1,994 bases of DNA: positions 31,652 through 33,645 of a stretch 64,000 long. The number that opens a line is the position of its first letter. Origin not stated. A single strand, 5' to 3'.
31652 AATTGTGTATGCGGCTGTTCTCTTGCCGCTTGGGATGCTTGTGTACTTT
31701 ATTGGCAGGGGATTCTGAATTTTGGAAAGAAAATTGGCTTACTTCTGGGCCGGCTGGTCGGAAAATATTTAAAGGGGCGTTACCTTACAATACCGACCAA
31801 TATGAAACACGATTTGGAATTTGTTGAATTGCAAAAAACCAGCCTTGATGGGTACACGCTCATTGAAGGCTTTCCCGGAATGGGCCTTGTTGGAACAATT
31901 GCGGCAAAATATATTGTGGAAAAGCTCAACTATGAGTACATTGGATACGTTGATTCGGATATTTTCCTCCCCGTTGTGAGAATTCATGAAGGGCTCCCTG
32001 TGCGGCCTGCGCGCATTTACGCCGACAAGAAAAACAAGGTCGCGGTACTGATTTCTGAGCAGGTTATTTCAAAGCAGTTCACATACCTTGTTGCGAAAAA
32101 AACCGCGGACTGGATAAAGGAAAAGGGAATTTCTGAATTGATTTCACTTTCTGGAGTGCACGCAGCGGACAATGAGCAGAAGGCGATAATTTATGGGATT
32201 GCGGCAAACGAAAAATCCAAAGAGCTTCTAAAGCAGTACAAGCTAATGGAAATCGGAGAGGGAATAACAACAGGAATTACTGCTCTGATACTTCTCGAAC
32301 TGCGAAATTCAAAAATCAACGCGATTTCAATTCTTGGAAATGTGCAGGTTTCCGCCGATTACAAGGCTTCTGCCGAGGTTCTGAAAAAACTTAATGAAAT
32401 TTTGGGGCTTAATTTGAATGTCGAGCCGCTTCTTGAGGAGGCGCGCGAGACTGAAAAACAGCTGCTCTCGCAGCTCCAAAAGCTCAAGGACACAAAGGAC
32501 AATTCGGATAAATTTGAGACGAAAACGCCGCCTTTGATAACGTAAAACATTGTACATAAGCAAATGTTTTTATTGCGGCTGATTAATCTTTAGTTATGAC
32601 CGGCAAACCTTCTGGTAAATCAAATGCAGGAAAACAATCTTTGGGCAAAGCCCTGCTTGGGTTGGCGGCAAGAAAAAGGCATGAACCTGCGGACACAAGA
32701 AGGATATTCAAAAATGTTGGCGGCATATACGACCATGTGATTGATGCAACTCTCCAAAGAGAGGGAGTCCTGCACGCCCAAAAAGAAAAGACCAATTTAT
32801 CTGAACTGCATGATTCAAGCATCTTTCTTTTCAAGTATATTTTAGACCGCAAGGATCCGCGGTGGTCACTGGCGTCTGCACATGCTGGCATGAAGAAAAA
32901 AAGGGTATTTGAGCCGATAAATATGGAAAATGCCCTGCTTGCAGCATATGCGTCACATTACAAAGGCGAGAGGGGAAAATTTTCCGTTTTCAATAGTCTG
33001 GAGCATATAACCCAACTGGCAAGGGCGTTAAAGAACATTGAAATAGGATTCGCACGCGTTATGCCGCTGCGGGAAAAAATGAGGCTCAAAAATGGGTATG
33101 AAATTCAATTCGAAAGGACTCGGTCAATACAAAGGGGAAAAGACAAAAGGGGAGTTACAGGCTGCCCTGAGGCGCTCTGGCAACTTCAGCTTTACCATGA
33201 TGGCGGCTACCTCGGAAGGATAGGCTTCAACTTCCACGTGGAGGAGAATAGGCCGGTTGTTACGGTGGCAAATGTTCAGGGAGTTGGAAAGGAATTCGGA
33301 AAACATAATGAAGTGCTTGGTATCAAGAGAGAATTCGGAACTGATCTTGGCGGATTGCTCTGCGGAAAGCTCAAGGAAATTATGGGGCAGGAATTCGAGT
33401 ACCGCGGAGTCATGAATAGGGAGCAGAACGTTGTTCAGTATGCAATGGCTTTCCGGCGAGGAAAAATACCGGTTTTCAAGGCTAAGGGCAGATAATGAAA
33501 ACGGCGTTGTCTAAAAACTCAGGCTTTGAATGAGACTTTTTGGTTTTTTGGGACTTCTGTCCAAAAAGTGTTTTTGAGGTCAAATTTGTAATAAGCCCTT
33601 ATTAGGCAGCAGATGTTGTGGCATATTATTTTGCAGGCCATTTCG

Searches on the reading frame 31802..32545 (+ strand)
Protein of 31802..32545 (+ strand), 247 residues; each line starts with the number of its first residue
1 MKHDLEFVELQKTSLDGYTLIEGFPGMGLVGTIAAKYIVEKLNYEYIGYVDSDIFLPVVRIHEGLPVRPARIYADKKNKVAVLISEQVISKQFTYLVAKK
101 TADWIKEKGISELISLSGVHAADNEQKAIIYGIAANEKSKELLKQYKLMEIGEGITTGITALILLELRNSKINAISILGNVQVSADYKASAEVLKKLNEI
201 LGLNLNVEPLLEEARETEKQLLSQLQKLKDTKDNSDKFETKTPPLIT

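Call 3: search_protein_families(library=pfam, proteins=[window:31802-32545:+], max_evalue=1)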
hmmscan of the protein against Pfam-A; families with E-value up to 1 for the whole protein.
window:31802-32545:+ (247 aa): 2 families
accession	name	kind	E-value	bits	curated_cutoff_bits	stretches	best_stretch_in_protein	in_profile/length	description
PF09754.15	PAC2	-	3.3e-43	148.4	25.8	1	20-222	1-212/215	PAC2 family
PF07299.16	EF-G-binding_N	-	0.57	11.1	27.1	1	206-238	40-71/83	Elongation factor G-binding protein, N-terminal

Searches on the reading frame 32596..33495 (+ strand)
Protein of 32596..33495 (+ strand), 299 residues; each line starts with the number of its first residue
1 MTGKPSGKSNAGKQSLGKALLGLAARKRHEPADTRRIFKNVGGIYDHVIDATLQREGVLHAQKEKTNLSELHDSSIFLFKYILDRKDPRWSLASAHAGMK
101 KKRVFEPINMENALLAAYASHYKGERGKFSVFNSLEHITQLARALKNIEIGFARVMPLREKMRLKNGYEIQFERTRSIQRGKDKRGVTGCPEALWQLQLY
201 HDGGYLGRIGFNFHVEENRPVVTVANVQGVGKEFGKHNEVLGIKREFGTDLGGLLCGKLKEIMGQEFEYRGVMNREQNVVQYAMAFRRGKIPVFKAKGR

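Call 3: search_protein_families(library=pfam, proteins=[window:32596-33495:+], max_evalue=1)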
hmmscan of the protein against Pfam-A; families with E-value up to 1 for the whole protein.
window:32596-33495:+ (299 aa): 0 families

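Call 4: search_protein_families(library=padloc, proteins=[window:32596-33495:+], max_evalue=1)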
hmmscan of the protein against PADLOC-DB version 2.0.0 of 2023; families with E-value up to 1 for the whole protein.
window:32596-33495:+ (299 aa): 0 families

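Call 21: search_protein_families(library=ncbifam, proteins=[window:32596-33495:+], max_evalue=0.1)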
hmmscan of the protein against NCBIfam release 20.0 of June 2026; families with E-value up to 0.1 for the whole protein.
window:32596-33495:+ (299 aa): 0 families

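Call 22: search_protein_families(library=phrogs, proteins=[window:32596-33495:+], max_evalue=0.1)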
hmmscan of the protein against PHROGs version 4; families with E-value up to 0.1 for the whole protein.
window:32596-33495:+ (299 aa): 0 families

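Call 54: find_encoding_contigs(protein=window:32596-33495:+, flank=8000, max_places=10)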
Protein window:32596-33495:+ (299 aa): 18 contigs read that carry it; 10 places shown.
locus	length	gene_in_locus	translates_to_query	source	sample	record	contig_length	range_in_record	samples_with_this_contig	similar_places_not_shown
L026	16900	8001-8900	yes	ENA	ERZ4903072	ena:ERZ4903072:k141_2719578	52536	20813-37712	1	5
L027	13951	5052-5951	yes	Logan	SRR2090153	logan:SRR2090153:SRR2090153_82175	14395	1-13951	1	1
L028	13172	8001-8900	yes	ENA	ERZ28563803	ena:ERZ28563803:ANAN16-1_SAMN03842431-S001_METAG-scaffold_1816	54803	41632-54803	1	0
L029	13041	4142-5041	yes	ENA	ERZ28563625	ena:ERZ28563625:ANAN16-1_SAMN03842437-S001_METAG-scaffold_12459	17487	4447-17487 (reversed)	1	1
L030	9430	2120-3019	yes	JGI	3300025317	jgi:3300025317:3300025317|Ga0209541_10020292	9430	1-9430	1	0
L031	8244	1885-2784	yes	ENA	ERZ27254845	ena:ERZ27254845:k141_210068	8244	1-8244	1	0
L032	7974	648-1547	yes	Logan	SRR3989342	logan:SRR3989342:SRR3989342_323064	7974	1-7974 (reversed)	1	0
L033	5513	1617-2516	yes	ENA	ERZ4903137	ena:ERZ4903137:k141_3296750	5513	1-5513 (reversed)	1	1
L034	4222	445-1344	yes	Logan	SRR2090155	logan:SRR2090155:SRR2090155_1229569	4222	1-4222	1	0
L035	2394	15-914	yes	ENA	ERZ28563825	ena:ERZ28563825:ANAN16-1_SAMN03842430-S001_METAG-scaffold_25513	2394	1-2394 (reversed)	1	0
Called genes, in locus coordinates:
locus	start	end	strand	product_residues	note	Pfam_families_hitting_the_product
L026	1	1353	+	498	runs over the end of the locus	PF00999:Na_H_Exchanger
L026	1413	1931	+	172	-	PF00583:Acetyltransf_1, PF13508:Acetyltransf_7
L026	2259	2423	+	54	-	-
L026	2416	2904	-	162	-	-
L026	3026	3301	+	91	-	-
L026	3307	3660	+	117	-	PF02643:DUF192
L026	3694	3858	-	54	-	-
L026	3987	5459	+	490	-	PF00437:T2SSE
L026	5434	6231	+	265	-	PF00482:T2SSF (weak)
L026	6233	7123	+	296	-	PF00482:T2SSF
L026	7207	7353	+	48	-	PF09754:PAC2 (weak)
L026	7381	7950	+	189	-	PF09754:PAC2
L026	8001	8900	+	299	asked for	-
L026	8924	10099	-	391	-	PF01609:DDE_Tnp_1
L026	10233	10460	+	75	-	-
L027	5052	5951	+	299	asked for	-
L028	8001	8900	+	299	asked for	-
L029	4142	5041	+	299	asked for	-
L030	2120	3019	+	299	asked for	-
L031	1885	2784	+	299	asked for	-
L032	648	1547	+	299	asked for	-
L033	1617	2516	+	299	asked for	-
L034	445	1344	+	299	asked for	-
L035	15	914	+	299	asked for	-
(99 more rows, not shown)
